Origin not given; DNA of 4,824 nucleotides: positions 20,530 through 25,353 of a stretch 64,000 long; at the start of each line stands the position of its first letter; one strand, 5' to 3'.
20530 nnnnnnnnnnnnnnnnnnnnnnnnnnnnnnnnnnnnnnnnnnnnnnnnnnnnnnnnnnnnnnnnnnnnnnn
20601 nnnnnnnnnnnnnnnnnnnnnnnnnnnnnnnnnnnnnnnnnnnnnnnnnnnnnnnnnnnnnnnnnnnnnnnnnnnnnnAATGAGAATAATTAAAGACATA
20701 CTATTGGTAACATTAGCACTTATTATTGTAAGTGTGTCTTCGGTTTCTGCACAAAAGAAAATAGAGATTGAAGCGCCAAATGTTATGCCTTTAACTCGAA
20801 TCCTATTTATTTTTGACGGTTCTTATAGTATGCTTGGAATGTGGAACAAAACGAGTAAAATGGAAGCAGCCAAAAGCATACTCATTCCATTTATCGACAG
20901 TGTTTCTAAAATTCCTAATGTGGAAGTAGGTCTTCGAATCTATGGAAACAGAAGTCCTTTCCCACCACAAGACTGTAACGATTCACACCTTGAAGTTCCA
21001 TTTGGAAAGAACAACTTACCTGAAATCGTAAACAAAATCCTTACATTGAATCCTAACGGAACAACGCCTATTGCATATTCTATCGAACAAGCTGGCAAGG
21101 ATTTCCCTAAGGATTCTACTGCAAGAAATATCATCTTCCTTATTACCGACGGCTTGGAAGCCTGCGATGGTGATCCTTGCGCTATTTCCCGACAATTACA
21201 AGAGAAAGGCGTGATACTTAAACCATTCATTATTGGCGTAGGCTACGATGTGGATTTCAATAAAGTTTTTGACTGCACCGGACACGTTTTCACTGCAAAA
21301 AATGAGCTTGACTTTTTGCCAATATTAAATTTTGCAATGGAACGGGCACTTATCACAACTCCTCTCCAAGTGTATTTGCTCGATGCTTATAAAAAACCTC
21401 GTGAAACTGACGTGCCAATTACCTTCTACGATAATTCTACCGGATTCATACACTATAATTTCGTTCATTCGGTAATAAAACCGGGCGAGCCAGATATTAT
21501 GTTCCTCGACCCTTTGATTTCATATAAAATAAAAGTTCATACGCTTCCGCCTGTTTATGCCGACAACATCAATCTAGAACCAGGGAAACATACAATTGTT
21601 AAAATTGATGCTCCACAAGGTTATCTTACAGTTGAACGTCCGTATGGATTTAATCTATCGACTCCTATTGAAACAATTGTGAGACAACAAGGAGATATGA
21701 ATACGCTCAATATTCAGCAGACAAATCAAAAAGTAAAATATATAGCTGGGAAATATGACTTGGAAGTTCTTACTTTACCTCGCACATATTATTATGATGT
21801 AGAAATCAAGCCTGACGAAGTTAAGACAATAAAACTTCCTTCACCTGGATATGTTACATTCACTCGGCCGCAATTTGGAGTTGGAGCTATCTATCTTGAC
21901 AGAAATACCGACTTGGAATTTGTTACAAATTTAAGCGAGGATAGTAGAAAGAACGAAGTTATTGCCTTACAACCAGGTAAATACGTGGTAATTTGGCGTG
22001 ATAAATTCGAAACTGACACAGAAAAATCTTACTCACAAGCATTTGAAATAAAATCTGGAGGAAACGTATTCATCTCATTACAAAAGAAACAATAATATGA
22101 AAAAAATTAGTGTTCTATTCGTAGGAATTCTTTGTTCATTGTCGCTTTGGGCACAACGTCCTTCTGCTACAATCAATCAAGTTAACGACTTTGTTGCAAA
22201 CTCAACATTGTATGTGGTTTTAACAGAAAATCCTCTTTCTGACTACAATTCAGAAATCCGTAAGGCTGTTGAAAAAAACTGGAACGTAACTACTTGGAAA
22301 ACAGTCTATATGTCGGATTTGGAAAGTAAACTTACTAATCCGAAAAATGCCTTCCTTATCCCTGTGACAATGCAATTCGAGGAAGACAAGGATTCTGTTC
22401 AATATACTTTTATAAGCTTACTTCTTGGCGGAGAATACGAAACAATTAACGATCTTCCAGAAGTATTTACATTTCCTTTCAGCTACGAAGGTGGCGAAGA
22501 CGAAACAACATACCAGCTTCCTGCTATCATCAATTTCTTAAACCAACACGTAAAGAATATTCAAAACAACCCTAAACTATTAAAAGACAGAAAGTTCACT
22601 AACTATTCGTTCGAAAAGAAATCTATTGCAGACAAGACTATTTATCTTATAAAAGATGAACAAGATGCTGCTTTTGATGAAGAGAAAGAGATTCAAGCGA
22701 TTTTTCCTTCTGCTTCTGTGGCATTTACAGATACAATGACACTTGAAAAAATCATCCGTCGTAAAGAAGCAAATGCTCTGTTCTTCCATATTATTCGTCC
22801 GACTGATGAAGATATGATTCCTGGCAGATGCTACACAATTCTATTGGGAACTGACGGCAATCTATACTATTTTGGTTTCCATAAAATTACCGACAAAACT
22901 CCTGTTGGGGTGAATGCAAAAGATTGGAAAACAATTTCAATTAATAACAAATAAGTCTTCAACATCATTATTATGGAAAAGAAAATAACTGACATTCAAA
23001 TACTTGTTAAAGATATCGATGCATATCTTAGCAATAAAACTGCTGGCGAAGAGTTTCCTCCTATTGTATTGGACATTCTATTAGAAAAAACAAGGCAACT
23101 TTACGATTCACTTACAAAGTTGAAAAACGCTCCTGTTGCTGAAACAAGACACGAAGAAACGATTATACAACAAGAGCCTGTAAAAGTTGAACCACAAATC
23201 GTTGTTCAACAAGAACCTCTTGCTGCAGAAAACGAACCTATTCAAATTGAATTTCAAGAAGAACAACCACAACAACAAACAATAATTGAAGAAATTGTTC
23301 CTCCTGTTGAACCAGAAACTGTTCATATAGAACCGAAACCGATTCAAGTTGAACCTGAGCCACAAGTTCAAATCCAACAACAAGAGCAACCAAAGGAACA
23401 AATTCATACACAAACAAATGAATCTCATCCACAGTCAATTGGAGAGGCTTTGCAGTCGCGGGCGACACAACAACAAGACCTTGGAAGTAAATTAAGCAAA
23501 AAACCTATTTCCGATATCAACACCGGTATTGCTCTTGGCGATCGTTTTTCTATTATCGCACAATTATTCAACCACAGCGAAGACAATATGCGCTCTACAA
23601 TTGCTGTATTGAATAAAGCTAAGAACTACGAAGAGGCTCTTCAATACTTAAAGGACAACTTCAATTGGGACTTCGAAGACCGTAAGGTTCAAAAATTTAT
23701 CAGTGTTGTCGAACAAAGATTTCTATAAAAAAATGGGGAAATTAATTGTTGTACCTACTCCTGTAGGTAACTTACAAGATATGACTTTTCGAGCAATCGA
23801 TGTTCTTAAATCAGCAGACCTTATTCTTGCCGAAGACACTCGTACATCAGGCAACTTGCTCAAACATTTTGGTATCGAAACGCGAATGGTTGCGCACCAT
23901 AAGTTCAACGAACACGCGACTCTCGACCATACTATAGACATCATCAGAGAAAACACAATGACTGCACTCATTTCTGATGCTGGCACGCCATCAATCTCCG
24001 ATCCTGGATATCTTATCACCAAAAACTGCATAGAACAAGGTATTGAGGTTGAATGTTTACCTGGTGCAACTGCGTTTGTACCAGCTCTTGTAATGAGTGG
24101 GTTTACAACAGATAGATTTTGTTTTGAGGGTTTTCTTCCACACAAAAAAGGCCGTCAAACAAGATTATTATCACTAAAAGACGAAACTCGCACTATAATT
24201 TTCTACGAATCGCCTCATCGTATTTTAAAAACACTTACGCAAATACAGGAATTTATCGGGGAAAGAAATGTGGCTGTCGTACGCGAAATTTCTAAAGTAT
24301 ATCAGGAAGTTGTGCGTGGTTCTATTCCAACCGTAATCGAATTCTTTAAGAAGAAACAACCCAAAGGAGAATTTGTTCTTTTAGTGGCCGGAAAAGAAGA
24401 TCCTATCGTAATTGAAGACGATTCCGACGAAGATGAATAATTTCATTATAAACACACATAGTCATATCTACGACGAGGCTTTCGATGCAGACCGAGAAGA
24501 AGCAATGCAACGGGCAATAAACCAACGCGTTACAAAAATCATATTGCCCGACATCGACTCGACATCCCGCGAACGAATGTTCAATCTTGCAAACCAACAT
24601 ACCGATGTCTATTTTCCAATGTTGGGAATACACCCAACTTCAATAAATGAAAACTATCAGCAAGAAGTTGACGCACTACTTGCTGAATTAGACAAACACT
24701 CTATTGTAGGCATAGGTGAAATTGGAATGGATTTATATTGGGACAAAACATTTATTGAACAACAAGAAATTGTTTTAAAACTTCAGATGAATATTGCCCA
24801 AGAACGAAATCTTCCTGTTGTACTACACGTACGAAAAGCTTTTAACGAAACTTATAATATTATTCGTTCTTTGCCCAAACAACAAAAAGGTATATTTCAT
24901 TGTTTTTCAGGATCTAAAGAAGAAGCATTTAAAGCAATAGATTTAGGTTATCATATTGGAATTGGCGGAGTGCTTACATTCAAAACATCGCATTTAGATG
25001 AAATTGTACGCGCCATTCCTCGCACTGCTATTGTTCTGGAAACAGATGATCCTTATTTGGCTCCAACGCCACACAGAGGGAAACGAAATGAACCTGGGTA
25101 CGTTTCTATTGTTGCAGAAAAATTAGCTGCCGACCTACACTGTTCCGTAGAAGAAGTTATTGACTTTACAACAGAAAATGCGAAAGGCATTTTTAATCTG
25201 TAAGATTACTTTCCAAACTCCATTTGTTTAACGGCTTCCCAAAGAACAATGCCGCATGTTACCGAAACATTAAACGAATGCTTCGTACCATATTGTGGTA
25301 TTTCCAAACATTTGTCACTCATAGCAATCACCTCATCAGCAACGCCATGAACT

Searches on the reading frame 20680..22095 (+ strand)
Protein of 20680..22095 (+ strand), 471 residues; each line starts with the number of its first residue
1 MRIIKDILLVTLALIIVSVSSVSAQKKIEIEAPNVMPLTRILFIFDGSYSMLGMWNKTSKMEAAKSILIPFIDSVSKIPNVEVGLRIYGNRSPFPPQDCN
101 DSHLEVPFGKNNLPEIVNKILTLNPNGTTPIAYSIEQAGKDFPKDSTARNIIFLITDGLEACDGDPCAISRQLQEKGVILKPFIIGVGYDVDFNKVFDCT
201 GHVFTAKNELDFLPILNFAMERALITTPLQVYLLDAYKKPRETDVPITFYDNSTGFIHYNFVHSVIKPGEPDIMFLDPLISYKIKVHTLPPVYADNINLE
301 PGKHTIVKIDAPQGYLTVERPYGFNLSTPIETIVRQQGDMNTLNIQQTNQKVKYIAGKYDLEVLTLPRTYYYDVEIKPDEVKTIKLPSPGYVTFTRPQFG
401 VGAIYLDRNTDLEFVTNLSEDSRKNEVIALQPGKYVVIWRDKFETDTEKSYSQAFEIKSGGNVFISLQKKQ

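Call 72: search_protein_families(library=pfam, proteins=[window:20680-22095:+], max_evalue=0.0001)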
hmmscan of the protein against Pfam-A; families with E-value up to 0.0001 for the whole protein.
window:20680-22095:+ (471 aa): 2 families
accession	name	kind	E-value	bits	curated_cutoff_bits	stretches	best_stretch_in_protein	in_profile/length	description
PF13519.12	VWA_2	-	1.5e-08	35.7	27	1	41-158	1-106/107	von Willebrand factor type A domain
PF00092.34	VWA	-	2e-07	31.9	23.8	1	41-208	2-164/174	von Willebrand factor type A domain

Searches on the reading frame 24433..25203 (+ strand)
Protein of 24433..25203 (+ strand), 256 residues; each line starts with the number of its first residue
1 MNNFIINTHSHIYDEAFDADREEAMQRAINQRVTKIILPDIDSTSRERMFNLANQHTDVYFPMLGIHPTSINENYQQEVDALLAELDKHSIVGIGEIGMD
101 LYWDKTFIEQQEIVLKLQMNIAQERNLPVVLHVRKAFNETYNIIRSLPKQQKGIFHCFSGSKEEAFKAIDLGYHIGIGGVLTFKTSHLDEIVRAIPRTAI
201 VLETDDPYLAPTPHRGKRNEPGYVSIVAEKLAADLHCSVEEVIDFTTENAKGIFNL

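Call 72: search_protein_families(library=pfam, proteins=[window:24433-25203:+], max_evalue=0.0001)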
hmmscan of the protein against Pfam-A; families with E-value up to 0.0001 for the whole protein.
window:24433-25203:+ (256 aa): 1 family
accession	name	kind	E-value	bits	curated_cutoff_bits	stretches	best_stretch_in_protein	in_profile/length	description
PF01026.27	TatD_DNase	-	2.2e-71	240.7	27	1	8-255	3-253/253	TatD related DNase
